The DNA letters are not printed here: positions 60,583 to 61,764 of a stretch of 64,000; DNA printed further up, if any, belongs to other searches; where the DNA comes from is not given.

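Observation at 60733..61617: GlnH-type solute-binding lipoprotein with swapped halves (apparent circular permutation)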

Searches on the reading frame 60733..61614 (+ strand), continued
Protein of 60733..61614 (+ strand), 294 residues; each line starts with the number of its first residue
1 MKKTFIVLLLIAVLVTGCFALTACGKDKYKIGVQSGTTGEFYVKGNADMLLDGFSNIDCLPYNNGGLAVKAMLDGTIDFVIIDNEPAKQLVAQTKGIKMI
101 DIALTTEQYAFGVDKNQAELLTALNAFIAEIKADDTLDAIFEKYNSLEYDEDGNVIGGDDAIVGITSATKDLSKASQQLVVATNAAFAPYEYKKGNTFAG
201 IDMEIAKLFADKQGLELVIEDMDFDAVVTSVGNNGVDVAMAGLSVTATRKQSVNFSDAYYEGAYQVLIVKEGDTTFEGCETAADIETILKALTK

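Call 6: find_homologous_proteins(query=window:60733-61614:+, max_evalue=0.00001)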
Query window:60733-61614:+ (294 aa): 6679 proteins with E <= 0.00001 among 8000 candidates; the best 120 are listed.
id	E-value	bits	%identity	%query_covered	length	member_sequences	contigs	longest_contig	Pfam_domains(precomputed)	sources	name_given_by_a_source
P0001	1.2e-181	620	99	100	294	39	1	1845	PF00497.26,PF10613.15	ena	-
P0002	6.6e-134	463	76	97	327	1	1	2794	PF00497.26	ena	-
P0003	1.9e-132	459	75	93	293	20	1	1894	PF00497.26,PF10613.15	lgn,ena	-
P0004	3.2e-132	458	73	99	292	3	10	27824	PF00497.26,PF10613.15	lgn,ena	-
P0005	5.3e-131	454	74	99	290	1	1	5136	PF00497.26,PF10613.15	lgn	-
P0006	5.4e-131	454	74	99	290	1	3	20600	PF00497.26,PF10613.15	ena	-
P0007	6.0e-131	454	74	97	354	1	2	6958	PF00497.26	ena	-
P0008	1.3e-130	453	72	99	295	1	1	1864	PF00497.26,PF10613.15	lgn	-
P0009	4.2e-130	451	73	99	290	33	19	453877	PF00497.26,PF10613.15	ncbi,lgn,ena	-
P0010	5.4e-130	451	72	99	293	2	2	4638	PF00497.26,PF10613.15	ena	-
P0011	5.6e-130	451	74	99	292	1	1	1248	PF00497.26,PF10613.15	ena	-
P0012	3.2e-129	448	73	99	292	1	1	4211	PF00497.26,PF10613.15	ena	-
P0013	5.0e-129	447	74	99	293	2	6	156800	PF00497.26,PF10613.15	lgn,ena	-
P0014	1.9e-128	446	71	99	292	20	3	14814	PF00497.26,PF10613.15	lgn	-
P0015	2.4e-128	445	73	99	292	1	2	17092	PF00497.26,PF10613.15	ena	-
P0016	2.5e-128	445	73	99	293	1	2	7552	PF00497.26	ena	-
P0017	3.0e-128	445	73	99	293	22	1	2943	PF00497.26,PF10613.15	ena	-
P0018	3.3e-128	445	73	99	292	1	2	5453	PF00497.26,PF10613.15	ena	-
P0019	5.1e-128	444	73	99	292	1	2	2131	PF00497.26,PF10613.15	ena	-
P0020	1.6e-127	443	73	99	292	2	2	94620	PF00497.26,PF10613.15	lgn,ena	-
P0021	1.8e-127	442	69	99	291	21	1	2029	PF00497.26,PF10613.15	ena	-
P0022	3.2e-127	442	72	99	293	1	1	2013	PF00497.26,PF10613.15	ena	-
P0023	3.7e-127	441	72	99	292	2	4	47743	PF00497.26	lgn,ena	-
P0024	4.0e-127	441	73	99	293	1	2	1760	PF00497.26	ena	-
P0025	1.2e-126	440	73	99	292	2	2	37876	PF00497.26,PF10613.15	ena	-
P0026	1.3e-126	439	72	99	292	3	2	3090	PF00497.26,PF10613.15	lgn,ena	-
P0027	2.1e-126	439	69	99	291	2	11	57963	PF00497.26,PF10613.15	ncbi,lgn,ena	-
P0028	2.5e-126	439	71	98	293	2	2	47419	PF00497.26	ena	-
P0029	2.7e-126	438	72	98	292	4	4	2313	PF00497.26,PF10613.15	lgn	-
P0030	3.6e-126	438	70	99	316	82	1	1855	PF00497.26,PF10613.15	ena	-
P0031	4.1e-126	438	71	99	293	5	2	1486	PF00497.26,PF10613.15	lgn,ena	-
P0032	4.3e-126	438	72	99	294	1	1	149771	PF00497.26,PF10613.15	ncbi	-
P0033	5.2e-126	438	69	99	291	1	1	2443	PF00497.26,PF10613.15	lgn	-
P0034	8.5e-126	437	71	99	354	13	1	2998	PF00497.26,PF10613.15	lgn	-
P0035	2.2e-125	436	71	99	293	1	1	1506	PF00497.26,PF10613.15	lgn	-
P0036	2.6e-125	435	73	99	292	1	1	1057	PF00497.26,PF10613.15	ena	-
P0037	2.8e-125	435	71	99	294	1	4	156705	PF00497.26,PF10613.15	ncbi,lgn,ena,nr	ncbi:MAG: transporter substrate-binding domain-containing protein [Clostridia bacterium]|nr:transpor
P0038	3.4e-125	435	72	99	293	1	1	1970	PF00497.26,PF10613.15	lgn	-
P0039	3.5e-125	435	71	99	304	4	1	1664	PF00497.26,PF10613.15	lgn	-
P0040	4.3e-125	435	71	98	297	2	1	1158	PF00497.26,PF10613.15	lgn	-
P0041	5.8e-125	434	71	99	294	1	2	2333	PF00497.26,PF10613.15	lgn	-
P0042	1.1e-124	433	71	99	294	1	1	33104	PF00497.26,PF10613.15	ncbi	-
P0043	3.6e-124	432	71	98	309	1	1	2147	PF00497.26,PF10613.15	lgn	-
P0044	1.2e-123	430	71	99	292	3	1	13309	PF00497.26,PF10613.15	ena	-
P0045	9.6e-123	427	70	99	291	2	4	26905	PF00497.26,PF10613.15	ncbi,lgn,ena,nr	ncbi:MAG: transporter substrate-binding domain-containing protein [Clostridia bacterium]|nr:transpor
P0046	1.1e-122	427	71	99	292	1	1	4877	PF00497.26,PF10613.15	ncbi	-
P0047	1.2e-122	427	73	98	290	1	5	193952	PF00497.26,PF10613.15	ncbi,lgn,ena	-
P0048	3.0e-122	425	72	98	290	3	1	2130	PF00497.26,PF10613.15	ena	-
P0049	3.7e-122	425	69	99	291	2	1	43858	PF00497.26,PF10613.15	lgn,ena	-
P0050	4.5e-122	425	71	98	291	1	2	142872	PF00497.26,PF10613.15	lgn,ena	-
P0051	4.6e-122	425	71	98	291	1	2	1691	PF00497.26,PF10613.15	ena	-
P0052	7.1e-122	424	70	99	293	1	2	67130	PF00497.26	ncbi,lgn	-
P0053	7.3e-122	424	70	99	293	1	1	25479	PF00497.26,PF10613.15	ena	-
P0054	7.7e-122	424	71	98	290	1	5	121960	PF00497.26,PF10613.15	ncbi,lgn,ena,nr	ncbi:MAG: transporter substrate-binding domain-containing protein [Clostridia bacterium]|nr:transpor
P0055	1.5e-121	423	68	99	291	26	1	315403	PF00497.26,PF10613.15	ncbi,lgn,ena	-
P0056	1.5e-121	423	69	98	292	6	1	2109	PF00497.26,PF10613.15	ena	-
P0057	1.6e-121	423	70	99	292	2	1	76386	PF00497.26,PF10613.15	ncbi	-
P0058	1.8e-121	423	69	98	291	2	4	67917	PF00497.26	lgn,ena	-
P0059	2.5e-120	419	72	98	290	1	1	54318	PF00497.26,PF10613.15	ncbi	-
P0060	3.2e-120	419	67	99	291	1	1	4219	PF00497.26,PF10613.15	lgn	-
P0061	1.0e-119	417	68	99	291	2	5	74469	PF00497.26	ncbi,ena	-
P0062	1.5e-119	416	67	99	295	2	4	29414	PF00497.26,PF10613.15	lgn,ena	-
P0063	1.7e-119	416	71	96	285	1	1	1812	PF00497.26,PF10613.15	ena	-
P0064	3.7e-119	415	71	96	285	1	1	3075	PF00497.26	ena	-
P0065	3.9e-119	415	70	98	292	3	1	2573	PF00497.26,PF10613.15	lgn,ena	-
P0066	7.9e-119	414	70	98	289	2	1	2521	PF00497.26,PF10613.15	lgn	-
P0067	8.0e-119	414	70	99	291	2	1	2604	PF00497.26,PF10613.15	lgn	-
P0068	8.4e-119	414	69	98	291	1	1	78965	PF00497.26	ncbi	-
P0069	8.9e-118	411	68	93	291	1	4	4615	PF00497.26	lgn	-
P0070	1.9e-117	409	66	100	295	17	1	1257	PF00497.26,PF10613.15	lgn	-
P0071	2.3e-117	409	68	98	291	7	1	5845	PF00497.26,PF10613.15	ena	-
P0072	2.6e-117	409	67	98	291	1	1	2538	PF00497.26,PF10613.15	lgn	-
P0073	3.6e-117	409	70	98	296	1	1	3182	PF00497.26,PF10613.15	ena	-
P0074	2.5e-116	406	67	98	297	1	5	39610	PF00497.26,PF10613.15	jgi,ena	-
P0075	2.6e-116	406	67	98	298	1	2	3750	PF00497.26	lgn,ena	-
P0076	3.1e-116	406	67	98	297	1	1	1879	PF00497.26,PF10613.15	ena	-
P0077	2.6e-115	402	68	98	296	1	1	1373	PF00497.26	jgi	jgi:polar amino acid transport system substrate-binding protein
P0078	3.2e-115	402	68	99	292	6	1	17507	PF00497.26,PF10613.15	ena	-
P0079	3.8e-115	402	68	98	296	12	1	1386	PF00497.26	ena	-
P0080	4.5e-115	402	68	98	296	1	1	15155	PF00497.26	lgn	-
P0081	5.1e-115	402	67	99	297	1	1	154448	PF00497.26,PF10613.15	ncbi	-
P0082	9.2e-115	401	67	99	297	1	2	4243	PF00497.26,PF10613.15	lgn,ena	-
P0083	1.5e-114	400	65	99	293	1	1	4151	PF00497.26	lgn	-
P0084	3.7e-114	399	68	99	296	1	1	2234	PF00497.26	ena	-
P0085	6.1e-114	398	66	99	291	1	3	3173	PF00497.26,PF10613.15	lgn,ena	-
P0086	6.5e-114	398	74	88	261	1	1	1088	PF00497.26,PF10613.15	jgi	jgi:polar amino acid transport system substrate-binding protein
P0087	1.5e-113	397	66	98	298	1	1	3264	PF00497.26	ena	-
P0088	5.9e-113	395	67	98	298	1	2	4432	PF00497.26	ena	-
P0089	7.7e-113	394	66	99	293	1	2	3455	PF00497.26,PF10613.15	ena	-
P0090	5.4e-112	392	64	99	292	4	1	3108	PF00497.26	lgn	-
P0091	1.9e-111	390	66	99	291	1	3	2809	PF00497.26,PF10613.15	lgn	-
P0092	1.3e-110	387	63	99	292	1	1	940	PF00497.26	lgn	-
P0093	2.2e-110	386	64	99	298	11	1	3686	PF00497.26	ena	-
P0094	2.3e-110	386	65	98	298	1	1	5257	PF00497.26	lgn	-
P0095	2.6e-110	386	64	99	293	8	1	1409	PF00497.26,PF10613.15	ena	-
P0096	5.3e-110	385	64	99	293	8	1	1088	PF00497.26,PF10613.15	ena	-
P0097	1.4e-109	384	65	98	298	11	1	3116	PF00497.26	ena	-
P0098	2.2e-109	383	63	99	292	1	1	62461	PF00497.26,PF10613.15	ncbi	-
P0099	8.2e-109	381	65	99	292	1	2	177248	PF00497.26,PF10613.15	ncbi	-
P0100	2.3e-108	380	63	99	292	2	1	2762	PF00497.26,PF10613.15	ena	-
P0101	2.8e-108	379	64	99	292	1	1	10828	PF00497.26,PF10613.15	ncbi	-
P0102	3.9e-108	379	62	100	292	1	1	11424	PF00497.26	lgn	-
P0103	5.9e-108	378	62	93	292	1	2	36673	PF00497.26,PF10613.15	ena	-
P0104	7.8e-108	378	63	99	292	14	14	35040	PF00497.26,PF10613.15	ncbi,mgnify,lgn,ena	mgnify:CR=1 FL=1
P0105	1.4e-107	377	64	98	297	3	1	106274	PF00497.26,PF10613.15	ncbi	-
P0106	2.0e-106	373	62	99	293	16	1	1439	PF00497.26,PF10613.15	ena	-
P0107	1.2e-105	371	75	82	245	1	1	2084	PF00497.26,PF10613.15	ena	-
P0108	7.3e-104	365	61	99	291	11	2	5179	PF00497.26,PF10613.15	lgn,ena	-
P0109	2.1e-102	360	60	99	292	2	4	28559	PF00497.26,PF10613.15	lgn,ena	-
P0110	5.8e-102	359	61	98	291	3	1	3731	PF00497.26,PF10613.15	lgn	-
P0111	8.0e-102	358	60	98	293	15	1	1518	PF00497.26,PF10613.15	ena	-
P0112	8.0e-100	352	60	99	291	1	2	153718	PF00497.26,PF10613.15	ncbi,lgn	-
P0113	2.3e-99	350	60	90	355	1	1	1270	PF00497.26,PF10613.15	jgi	jgi:polar amino acid transport system substrate-binding protein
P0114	2.6e-98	347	61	98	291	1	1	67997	PF00497.26,PF10613.15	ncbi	-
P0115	6.3e-97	342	61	99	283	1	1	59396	PF00497.26,PF10613.15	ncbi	-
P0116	6.2e-96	339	61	99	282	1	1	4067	PF00497.26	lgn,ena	-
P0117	2.6e-95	337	61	97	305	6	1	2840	PF00497.26,PF10613.15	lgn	-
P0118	3.5e-94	333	63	93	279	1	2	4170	PF00497.26,PF10613.15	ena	-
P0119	5.9e-94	332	61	99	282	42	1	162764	PF00497.26,PF10613.15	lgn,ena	-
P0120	1.4e-93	331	60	48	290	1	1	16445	PF00497.26,PF10613.15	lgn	-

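Call 16: predict_structure(protein=window:60733-61614:+)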
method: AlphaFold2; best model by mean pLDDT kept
length: 294 residues; sequences in the alignment: 1
mean_pLDDT: 34.3   pTM: 0.18
mean pLDDT of the five models: 34.3, 31.9, 31.0, 28.3, 26.9
residues with pLDDT >= 90: 0; 70-90: 7; 50-70: 10; < 50: 277
segments of 3 or more residues with pLDDT < 50: 19-294
pLDDT, mean of each block of 10 residues (from residue 1): 69 57 33 28 27 34 35 34 42 38 34 33 40 36 39 38 25 30 24 28 39 37 25 25 27 28 27 30 36 33
secondary structure, 60 per line:
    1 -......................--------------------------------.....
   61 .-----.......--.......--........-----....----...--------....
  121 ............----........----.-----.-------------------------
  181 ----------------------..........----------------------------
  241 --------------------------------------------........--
elements in order: H2-23 E56-61 E67-73 E76-82 H85-92 E98-101 H117-132 H137-144 H203-212 H285-292

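Call 22: find_related_loci(query=A1, collection=genome_contigs, flank=4000)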
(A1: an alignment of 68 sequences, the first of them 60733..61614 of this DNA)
Query A1 (294 aa) in genome_contigs; peptide patterns used: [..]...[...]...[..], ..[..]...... (x = any residue, [..] = any of these).
600 stretches matched a pattern (row limit reached: there are more); 574 encode a relative of the query (tblastn E <= 1e-3); the best 80 are kept; 80 distinct loci.
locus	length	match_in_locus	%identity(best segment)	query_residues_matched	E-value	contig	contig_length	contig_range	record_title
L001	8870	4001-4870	73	1-290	4e-138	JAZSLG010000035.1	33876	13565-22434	MAG: Candidatus Stercoripulliclostridium sp. isolate T1900044558_TS20190024.MAGScoT_cleanbin_000033 SGB_336_k141_631400,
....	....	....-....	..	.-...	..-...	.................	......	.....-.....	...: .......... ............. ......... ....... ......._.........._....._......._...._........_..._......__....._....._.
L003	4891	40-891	72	7-290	1e-135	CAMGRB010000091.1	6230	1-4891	MAG: uncultured Clostridia bacterium isolate SRR11551381_bin.19_metaWRAP_v1.3_MAG genome assembly, contig: ERZ11474004.1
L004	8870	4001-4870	70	1-291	1e-133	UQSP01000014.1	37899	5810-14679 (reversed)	uncultured Clostridiales bacterium isolate UMGS606 genome assembly, contig: NODE_327_length_37899_cov_11.319919, whole g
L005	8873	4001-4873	69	1-291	3e-131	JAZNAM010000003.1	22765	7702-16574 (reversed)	MAG: Eubacteriales bacterium isolate T1900044747_TS20190213.MAGScoT_cleanbin_000028 SGB_2128_k141_1250067, whole genome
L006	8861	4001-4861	71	3-290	5e-130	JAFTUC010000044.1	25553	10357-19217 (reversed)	MAG: Clostridia bacterium isolate RGIG4151 Roe_deer_Colon-1__c840862, whole genome shotgun sequence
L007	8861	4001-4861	71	3-290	5e-130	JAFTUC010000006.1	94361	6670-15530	MAG: Clostridia bacterium isolate RGIG4151 Roe_deer_Colon-1__c609, whole genome shotgun sequence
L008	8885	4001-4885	68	1-290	6e-124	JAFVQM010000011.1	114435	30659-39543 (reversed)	MAG: Clostridia bacterium isolate RGIG5302 Sheep_Colon-2__c207516, whole genome shotgun sequence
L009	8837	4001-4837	62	1-290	4e-105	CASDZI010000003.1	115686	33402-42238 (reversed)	uncultured Christensenella sp. isolate A15_L4_384384_idba_bin.61 genome assembly, contig: A15_L4_384384_idba_bin.61.fa_s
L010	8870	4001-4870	54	1-294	1e-91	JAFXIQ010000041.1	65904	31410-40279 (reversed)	MAG: Clostridia bacterium isolate RGIG6449 Sheep_Rectum.Co__c2686127, whole genome shotgun sequence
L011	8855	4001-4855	53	1-294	2e-91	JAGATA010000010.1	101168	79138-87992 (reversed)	MAG: Clostridia bacterium isolate RGIG8747 Water_deer_Colon-4__c65209, whole genome shotgun sequence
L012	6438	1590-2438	52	1-292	8e-91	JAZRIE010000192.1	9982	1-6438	MAG: Eubacteriales bacterium isolate T1900045476_YK20190170.MAGScoT_cleanbin_000079 SGB_7274_k141_1760480, whole genome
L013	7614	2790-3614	55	1-289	2e-90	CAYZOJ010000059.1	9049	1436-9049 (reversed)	MAG TPA_asm: uncultured Christensenellaceae bacterium isolate SRP225648_co1_589 genome assembly, contig: NODE_19710_leng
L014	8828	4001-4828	52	1-291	5e-90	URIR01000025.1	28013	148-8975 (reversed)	uncultured Clostridiales bacterium isolate UMGS1037 genome assembly, contig: NODE_1506_length_28013_cov_5.734745, whole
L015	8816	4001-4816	53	1-285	4e-89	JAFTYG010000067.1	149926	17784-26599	MAG: Clostridia bacterium isolate RGIG4259 Roe_deer_Colon-5__c358426, whole genome shotgun sequence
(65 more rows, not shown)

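Call 28: search_protein_representatives(protein=window:60733-61614:+)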
Query: 294 residues. Proteins with E-value up to 0.001 (for the whole library): 10468; up to 1e-10: 3093; up to 1e-30: 299. The best 150 are listed.
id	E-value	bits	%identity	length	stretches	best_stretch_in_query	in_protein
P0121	5.0e-92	324.4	62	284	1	1-290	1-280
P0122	5.2e-84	298.2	56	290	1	1-293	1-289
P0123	9.9e-82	290.7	59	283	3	162-292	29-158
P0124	1.6e-81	290.0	56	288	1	6-291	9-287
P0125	4.7e-80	285.2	29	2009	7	20-274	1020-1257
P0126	8.6e-80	284.3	75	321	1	72-261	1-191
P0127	1.0e-76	274.2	39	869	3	26-271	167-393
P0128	1.7e-74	266.9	75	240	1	127-291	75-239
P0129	1.1e-70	254.5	49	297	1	1-291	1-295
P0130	9.7e-68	244.8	52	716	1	22-290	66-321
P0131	1.7e-66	240.7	34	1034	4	29-275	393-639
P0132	1.2e-65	238.0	50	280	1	6-292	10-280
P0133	1.8e-63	230.8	30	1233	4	59-271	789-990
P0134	2.5e-63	230.4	28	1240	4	53-268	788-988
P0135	1.1e-59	218.3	29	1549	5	67-272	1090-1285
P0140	1.2e-56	208.4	49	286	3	178-291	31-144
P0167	3.6e-48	180.6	51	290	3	97-292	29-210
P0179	8.6e-46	172.8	44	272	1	1-273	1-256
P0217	4.1e-41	157.5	46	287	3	28-192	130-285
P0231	2.6e-40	154.9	41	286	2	92-293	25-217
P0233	4.5e-40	154.1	41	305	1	27-273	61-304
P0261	3.1e-38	148.0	43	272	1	8-270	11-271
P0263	3.7e-38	147.8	42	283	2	28-231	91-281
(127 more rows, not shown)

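Call 32: predict_structure(alignment_id=A1)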
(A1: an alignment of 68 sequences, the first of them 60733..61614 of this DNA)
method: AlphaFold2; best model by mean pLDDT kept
length: 294 residues; sequences in the alignment: 68
mean_pLDDT: 90.0   pTM: 0.76
mean pLDDT of the five models: 90.0, 88.7, 88.7, 87.8, 86.5
residues with pLDDT >= 90: 201; 70-90: 74; 50-70: 15; < 50: 4
segments of 3 or more residues with pLDDT < 50: 21-24
pLDDT, mean of each block of 10 residues (from residue 1): 71 64 64 92 91 95 90 97 91 94 92 97 98 96 86 81 95 96 82 90 97 98 91 95 88 95 94 96 97 84
secondary structure, 60 per line:
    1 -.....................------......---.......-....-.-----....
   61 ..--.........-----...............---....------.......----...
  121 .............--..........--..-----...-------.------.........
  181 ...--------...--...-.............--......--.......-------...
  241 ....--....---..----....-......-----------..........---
elements in order: H2-22 E29-34 H38-44 E57-62 H65-73 E79-83 H84-93 E97-100 E107-113 H118-133 H136-145 E155-157 H172-177 E178-183 E192-194 E197-199 H201-213 E216-221 H224-230 E238-244 H247-250 E260-263 E265-270 H282-291
